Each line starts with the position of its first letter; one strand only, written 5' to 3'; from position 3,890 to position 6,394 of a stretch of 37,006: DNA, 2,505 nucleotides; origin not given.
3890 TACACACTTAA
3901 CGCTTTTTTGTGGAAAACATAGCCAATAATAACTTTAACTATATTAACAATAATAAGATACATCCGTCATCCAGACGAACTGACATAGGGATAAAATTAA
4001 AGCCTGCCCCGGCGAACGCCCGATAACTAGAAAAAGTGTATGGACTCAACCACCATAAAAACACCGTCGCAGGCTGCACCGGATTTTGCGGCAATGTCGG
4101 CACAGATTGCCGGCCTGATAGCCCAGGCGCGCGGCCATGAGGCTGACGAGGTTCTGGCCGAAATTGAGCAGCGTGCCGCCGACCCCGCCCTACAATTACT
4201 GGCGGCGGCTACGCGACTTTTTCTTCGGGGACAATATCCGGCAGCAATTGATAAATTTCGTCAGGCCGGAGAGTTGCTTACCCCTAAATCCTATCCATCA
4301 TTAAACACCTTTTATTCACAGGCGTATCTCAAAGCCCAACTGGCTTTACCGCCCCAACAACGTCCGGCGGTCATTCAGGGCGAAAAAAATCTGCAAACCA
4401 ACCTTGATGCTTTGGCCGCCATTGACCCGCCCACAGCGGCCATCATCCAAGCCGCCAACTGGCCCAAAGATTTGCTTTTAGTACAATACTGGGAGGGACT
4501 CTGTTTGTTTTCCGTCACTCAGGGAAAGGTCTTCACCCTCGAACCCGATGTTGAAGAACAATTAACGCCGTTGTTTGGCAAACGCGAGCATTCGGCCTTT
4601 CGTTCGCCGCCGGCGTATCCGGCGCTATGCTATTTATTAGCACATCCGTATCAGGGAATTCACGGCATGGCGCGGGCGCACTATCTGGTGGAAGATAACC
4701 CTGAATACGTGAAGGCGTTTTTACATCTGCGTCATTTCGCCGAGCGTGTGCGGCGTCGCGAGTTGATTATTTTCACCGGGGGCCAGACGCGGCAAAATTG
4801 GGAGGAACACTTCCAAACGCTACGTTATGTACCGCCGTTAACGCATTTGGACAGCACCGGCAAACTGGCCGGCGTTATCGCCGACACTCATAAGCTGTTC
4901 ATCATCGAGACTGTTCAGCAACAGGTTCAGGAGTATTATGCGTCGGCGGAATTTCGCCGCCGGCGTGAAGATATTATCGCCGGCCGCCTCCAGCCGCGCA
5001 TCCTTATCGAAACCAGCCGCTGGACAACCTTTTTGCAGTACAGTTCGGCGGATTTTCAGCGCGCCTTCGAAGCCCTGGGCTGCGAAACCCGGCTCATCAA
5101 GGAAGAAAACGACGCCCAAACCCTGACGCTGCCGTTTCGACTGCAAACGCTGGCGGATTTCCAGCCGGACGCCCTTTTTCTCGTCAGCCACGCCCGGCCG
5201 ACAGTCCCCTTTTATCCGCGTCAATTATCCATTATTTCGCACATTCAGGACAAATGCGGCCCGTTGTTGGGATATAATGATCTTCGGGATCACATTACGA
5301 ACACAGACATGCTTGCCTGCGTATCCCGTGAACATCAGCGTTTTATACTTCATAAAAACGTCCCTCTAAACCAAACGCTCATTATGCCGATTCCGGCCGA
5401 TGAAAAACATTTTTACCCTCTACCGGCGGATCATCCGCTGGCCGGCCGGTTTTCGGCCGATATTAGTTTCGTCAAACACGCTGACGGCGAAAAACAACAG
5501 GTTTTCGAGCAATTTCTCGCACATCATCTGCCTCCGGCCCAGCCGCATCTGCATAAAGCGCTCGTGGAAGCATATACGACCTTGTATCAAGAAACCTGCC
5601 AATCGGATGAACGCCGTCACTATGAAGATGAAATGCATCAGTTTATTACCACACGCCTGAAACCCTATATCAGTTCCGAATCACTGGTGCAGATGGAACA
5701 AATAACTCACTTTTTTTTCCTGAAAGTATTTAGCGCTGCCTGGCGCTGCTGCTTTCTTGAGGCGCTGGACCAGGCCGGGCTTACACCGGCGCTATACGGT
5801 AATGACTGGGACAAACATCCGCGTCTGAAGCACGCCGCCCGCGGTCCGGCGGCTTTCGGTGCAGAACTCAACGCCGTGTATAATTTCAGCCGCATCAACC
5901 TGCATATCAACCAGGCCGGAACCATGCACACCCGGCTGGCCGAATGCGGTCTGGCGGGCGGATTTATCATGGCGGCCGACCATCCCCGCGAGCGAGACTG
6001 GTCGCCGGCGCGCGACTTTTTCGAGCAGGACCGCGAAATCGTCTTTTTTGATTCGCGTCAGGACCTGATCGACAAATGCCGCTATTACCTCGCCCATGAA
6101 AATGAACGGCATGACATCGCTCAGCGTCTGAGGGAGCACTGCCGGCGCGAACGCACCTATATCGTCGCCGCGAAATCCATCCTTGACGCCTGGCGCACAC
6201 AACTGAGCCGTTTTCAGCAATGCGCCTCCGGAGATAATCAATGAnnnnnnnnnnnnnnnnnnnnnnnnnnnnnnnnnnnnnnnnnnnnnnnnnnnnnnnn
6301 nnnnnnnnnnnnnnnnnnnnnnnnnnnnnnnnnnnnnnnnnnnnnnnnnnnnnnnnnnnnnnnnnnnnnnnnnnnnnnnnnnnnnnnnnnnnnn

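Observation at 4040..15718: Eleven-gene translationally coupled operon joining ACP-tethered acyl chemistry to three radical SAM enzymes in a glycan context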

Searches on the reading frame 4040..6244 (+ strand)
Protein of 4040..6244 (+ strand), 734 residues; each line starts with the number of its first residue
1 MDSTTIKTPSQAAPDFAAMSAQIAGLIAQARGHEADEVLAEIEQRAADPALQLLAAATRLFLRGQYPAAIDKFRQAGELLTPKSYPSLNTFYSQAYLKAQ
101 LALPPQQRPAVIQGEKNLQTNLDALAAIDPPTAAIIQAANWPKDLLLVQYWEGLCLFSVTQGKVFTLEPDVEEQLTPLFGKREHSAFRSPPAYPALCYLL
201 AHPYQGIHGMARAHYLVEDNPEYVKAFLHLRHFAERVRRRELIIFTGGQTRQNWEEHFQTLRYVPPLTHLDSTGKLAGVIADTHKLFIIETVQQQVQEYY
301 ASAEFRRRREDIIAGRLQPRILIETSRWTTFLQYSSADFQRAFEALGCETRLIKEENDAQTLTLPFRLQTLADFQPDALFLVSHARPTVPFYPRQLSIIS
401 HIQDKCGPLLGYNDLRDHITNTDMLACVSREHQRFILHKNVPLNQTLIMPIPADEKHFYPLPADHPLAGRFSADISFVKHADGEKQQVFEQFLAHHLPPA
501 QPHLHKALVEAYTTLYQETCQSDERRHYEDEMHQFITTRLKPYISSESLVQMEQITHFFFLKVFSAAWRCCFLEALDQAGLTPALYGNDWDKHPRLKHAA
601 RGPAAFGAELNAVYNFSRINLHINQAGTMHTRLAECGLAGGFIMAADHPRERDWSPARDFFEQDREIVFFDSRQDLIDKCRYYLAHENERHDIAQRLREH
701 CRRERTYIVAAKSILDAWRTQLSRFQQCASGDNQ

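Call 3: search_protein_families(library=pfam, proteins=[window:4040-6244:+], max_evalue=0.01)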
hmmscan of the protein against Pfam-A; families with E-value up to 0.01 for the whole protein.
window:4040-6244:+ (734 aa): 1 family
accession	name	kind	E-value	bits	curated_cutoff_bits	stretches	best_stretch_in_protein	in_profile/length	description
PF13524.12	Glyco_trans_1_2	-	5.4e-25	88.5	25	1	571-715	4-143/144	Glycosyl transferase-like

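Call 5: search_protein_families(library=ncbifam, proteins=[window:4040-6244:+], max_evalue=0.01)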
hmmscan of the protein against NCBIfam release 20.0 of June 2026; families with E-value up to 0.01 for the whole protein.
window:4040-6244:+ (734 aa): 0 families

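Call 35: search_solved_structures(query=window:4040-6244:+, max_evalue=0.1)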
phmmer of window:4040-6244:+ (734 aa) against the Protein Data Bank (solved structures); distinct sequences matched with E-value up to 0.1: 1.
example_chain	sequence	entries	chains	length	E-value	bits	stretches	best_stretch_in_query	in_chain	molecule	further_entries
1xg2_B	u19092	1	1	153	0.0074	17.8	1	9-99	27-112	Pectinesterase inhibitor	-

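Call 39: find_homologous_proteins(query=window:4040-6244:+, max_evalue=0.00001)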
Query window:4040-6244:+ (734 aa): 13 proteins with E <= 0.00001 among 8000 candidates.
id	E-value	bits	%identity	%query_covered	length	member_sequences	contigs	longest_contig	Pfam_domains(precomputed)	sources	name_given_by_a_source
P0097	0.0e+0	1205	71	100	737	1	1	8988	PF13524.13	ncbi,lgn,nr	ncbi:MAG: glycosyltransferase [Sedimentisphaerales bacterium]|nr:glycosyltransferase [Sedimentisphae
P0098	1.4e-292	990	100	59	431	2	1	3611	-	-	-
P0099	1.3e-178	614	41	98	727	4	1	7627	PF13524.13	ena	-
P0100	4.0e-177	609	41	99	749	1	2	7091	PF13524.13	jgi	-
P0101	1.2e-175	604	40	98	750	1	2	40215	PF13524.13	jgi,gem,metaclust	metaclust:\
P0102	4.8e-172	592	40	99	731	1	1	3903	PF13524.13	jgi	jgi:spore maturation protein CgeB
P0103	7.2e-170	585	40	97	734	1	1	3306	PF13524.13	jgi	jgi:spore maturation protein CgeB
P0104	1.7e-168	580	41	98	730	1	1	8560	PF13524.13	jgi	jgi:spore maturation protein CgeB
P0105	1.1e-156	541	38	97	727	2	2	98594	PF13524.13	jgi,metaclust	metaclust:\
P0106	3.1e-122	427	46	58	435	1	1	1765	PF13524.13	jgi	jgi:spore maturation protein CgeB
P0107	9.8e-26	108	26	63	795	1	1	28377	PF13524.13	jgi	-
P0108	4.4e-20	90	25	48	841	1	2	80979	PF13524.13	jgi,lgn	jgi:hypothetical protein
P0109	2.1e-17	81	25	59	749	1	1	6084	PF13524.13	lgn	-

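Call 40: find_encoding_contigs(protein=P0097, flank=10000, max_places=2)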
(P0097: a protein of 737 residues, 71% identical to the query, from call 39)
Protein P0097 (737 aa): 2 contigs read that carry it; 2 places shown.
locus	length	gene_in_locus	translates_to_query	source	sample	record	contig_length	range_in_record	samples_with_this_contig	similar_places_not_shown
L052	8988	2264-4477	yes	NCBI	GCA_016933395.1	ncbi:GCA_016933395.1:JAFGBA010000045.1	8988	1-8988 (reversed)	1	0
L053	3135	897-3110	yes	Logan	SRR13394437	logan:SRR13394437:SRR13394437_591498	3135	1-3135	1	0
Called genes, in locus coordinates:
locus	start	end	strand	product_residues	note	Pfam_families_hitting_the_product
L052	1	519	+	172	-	?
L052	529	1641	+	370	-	PF00155:Aminotran_1_2, PF01041:DegT_DnrJ_EryC1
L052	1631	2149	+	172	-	PF19480:DUF6016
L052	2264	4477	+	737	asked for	PF13524:Glyco_trans_1_2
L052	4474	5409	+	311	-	PF04055:Radical_SAM, PF13186:SPASM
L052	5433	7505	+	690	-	PF02310:B12-binding (weak), PF04055:Radical_SAM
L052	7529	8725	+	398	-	-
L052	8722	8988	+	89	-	PF01575:MaoC_dehydratas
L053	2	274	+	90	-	?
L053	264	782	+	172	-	PF19480:DUF6016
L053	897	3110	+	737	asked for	PF13524:Glyco_trans_1_2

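Call 41: find_encoding_contigs(protein=P0105, flank=10000, max_places=1)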
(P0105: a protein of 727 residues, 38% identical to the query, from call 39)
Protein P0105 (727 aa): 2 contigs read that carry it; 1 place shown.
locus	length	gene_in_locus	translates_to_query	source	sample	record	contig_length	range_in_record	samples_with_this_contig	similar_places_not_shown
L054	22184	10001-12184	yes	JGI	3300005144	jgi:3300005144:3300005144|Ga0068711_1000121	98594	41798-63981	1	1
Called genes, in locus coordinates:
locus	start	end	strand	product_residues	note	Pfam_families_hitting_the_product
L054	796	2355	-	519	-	PF05345:He_PIG, PF16499:Melibiase_2, PF17801:Melibiase_C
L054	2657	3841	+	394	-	PF04055:Radical_SAM, PF13353:Fer4_12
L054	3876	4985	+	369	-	PF04055:Radical_SAM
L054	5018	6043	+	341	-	PF13404:HTH_AsnC-type (faint), PF22451:NirdL-like_HTH, PF13730:HTH_36 (faint), PF17805:AsnC_trans_reg2, PF22451:NirdL-like_HTH, PF17805:AsnC_trans_reg2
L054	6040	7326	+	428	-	PF00202:Aminotran_3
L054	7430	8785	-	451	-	PF04165:DUF401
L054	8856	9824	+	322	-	PF02826:2-Hacid_dh_C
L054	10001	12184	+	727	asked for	PF13524:Glyco_trans_1_2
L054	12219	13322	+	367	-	PF13489:Methyltransf_23, PF13847:Methyltransf_31 (weak), PF08241:Methyltransf_11, PF08242:Methyltransf_12, PF13649:Methyltransf_25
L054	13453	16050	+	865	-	PF01326:PPDK_N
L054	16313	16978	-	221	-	PF01895:PhoU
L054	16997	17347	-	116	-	-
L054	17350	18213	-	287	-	PF02463:SMC_N, PF00005:ABC_tran, PF13304:AAA_21 (faint)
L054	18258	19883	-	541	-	PF00528:BPD_transp_1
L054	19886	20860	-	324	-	PF00528:BPD_transp_1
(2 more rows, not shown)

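Call 42: find_encoding_contigs(protein=P0101, flank=10000, max_places=1)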
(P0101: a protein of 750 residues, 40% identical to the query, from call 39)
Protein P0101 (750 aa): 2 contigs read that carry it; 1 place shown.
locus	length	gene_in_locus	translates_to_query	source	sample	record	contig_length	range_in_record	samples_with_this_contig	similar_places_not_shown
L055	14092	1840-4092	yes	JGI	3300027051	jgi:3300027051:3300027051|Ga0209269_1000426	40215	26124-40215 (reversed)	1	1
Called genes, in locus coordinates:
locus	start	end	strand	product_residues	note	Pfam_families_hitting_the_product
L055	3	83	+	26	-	?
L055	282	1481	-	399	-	-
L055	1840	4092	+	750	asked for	PF13524:Glyco_trans_1_2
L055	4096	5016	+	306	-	PF04055:Radical_SAM, PF13186:SPASM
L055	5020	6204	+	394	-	-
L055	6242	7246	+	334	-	PF01073:3Beta_HSD, PF01370:Epimerase, PF02719:Polysacc_synt_2 (weak), PF04321:RmlD_sub_bind, PF05368:NmrA (weak), PF07993:NAD_binding_4 (faint), PF16363:GDP_Man_Dehyd, PF13460:NAD_binding_10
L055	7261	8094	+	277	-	PF00456:Transketolase_N, PF13292:DXP_synthase_N, PF00676:E1_dh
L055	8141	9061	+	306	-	PF02779:Transket_pyr, PF22613:Transketolase_C_1 (faint), PF02780:Transketolase_C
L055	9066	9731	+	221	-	PF05175:MTS, PF13489:Methyltransf_23, PF06325:PrmA (faint), PF13679:Methyltransf_32 (weak), PF13847:Methyltransf_31, PF08241:Methyltransf_11, PF08242:Methyltransf_12, PF13649:Methyltransf_25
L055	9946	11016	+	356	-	PF04055:Radical_SAM, PF13353:Fer4_12 (weak)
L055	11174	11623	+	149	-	PF01575:MaoC_dehydratas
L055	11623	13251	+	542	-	PF04055:Radical_SAM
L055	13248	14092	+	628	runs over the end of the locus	PF21211:FkbH_N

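Call 53: predict_structure(alignment_id=A2)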
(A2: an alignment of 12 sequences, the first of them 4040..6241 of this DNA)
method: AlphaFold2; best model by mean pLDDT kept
length: 734 residues; sequences in the alignment: 12
mean_pLDDT: 87.6   pTM: 0.79
mean pLDDT of the five models: 87.6, 87.3, 85.9, 85.5, 80.0
residues with pLDDT >= 90: 397; 70-90: 294; 50-70: 26; < 50: 17
segments of 3 or more residues with pLDDT < 50: 1-13, 731-734
pLDDT, mean of each block of 10 residues (from residue 1): 28 56 80 86 85 90 92 89 74 88 86 93 96 96 91 89 87 81 88 92 68 91 97 92 93 92 90 88 88 94 95 96 85 89 97 89 92 97 88 94 79 87 92 90 92 91 94 91 77 84 89 91 74 91 82 86 87 93 90 89 90 97 81 93 91 83 93 94 97 96 94 96 82 38
secondary structure, 60 per line:
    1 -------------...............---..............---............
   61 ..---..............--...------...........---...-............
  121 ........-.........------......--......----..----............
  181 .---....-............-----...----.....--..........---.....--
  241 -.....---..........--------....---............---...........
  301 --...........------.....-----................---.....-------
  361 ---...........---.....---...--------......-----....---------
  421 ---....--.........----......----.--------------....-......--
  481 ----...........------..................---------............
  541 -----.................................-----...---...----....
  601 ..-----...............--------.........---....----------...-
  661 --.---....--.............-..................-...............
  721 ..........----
elements in order (helices of 4 or more, strands of 3 or more residues): H14-28 H32-45 H49-62 H66-79 H91-101 H109-128 H130-138 E145-150 E153-158 H169-181 E185-188 H190-201 E214-218 H221-230 H234-238 E242-246 H250-259 E268-271 H275-286 H290-300 H303-313 E320-324 H330-345 E349-353 H364-374 E378-382 E397-402 H408-411 E424-427 H430-438 E446-448 H468-471 E473-478 H485-495 H502-519 H529-540 H546-578 E584-586 E600-602 H608-616 E617-622 H631-639 E643-646 E667-670 H673-685 H687-704 H707-730
